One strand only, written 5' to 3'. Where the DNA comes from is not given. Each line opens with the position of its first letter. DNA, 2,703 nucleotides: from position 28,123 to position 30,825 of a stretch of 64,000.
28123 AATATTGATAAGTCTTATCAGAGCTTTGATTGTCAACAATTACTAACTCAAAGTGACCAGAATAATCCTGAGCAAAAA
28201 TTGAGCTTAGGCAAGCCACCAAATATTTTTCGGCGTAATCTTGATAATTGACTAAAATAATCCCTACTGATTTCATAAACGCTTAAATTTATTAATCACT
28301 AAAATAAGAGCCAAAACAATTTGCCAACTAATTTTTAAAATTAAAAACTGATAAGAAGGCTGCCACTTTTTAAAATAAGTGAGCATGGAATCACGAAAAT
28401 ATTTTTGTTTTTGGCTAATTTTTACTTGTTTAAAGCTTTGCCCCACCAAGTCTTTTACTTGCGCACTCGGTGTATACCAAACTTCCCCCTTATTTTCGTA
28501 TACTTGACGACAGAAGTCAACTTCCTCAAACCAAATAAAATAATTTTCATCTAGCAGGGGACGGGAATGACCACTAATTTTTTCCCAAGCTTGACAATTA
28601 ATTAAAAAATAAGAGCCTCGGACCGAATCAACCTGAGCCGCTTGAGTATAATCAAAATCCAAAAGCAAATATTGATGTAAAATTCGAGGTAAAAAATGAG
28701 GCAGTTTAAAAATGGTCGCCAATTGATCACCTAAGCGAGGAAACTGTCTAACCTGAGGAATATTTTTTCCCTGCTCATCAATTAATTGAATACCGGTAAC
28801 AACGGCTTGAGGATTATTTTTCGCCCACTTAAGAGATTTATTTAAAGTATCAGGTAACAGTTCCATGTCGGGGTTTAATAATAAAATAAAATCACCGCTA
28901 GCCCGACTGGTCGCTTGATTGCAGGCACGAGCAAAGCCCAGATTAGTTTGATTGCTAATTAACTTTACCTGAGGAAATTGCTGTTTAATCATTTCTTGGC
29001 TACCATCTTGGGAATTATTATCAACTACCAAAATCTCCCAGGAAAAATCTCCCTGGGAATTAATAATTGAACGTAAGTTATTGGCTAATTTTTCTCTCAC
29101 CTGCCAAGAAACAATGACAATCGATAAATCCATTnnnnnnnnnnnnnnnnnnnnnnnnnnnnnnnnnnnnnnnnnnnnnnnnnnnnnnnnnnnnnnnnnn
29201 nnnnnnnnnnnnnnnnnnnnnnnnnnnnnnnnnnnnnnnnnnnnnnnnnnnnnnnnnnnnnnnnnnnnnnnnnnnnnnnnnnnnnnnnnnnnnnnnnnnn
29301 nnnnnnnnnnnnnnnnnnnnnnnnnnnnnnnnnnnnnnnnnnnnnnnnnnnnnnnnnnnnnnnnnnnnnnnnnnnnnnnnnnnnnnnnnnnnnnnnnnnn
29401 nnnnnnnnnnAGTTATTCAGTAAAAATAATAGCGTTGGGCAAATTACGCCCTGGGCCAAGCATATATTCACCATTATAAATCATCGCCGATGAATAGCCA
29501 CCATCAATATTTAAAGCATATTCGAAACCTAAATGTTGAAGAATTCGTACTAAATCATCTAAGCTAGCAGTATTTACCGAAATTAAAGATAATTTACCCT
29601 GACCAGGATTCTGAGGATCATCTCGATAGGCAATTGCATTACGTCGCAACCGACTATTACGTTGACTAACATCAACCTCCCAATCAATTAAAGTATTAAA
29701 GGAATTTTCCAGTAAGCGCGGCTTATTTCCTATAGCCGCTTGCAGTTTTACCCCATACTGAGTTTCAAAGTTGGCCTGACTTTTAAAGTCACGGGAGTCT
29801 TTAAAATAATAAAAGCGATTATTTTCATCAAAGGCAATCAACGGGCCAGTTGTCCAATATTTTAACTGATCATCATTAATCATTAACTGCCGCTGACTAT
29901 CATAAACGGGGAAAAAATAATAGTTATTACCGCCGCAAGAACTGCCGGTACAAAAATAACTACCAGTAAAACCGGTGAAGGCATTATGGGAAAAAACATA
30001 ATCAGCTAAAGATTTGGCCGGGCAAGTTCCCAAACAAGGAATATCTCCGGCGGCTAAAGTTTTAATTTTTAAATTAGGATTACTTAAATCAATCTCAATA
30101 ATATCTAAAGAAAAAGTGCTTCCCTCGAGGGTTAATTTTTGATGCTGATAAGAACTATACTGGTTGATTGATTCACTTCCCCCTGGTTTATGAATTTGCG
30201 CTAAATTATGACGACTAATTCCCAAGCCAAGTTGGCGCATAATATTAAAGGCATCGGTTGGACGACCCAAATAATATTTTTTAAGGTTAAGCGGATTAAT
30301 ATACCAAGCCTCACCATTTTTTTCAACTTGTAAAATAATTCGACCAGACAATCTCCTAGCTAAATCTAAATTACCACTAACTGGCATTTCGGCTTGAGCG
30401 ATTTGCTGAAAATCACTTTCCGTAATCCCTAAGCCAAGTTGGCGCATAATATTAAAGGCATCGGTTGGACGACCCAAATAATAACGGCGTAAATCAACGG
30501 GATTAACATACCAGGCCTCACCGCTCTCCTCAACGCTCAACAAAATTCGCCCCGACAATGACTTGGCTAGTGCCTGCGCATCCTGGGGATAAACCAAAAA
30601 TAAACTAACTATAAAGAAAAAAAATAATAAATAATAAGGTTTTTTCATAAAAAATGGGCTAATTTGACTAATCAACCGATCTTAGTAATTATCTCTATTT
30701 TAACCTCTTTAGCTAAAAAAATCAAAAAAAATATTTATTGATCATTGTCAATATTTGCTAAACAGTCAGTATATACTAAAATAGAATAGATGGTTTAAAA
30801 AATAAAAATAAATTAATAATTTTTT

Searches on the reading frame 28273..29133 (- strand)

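Call 72: search_protein_families(library=pfam, proteins=[window:28273-29133:-], max_evalue=0.00001)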
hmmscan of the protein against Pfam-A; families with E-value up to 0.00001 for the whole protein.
window:28273-29133:- (286 aa): 3 families
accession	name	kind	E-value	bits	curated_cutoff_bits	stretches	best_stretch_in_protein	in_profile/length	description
PF00535.33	Glycos_transf_2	-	3.9e-25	89.1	23.3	1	4-146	1-138/168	Glycosyl transferase family 2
PF13641.12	Glyco_tranf_2_3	-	4e-12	47.1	27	1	3-237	3-220/230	Glycosyltransferase like family 2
PF10111.15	Glyco_tranf_2_2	-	4.3e-06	26.9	27.3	1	18-120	17-129/276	Glycosyltransferase like family 2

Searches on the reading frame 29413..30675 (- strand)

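Call 72: search_protein_families(library=pfam, proteins=[window:29413-30675:-], max_evalue=0.00001)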
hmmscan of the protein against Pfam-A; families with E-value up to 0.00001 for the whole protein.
window:29413-30675:- (420 aa): 1 family
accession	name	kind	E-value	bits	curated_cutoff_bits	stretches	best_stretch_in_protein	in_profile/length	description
PF09992.14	NAGPA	-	4.2e-12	47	25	1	261-418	19-168/169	Phosphodiester glycosidase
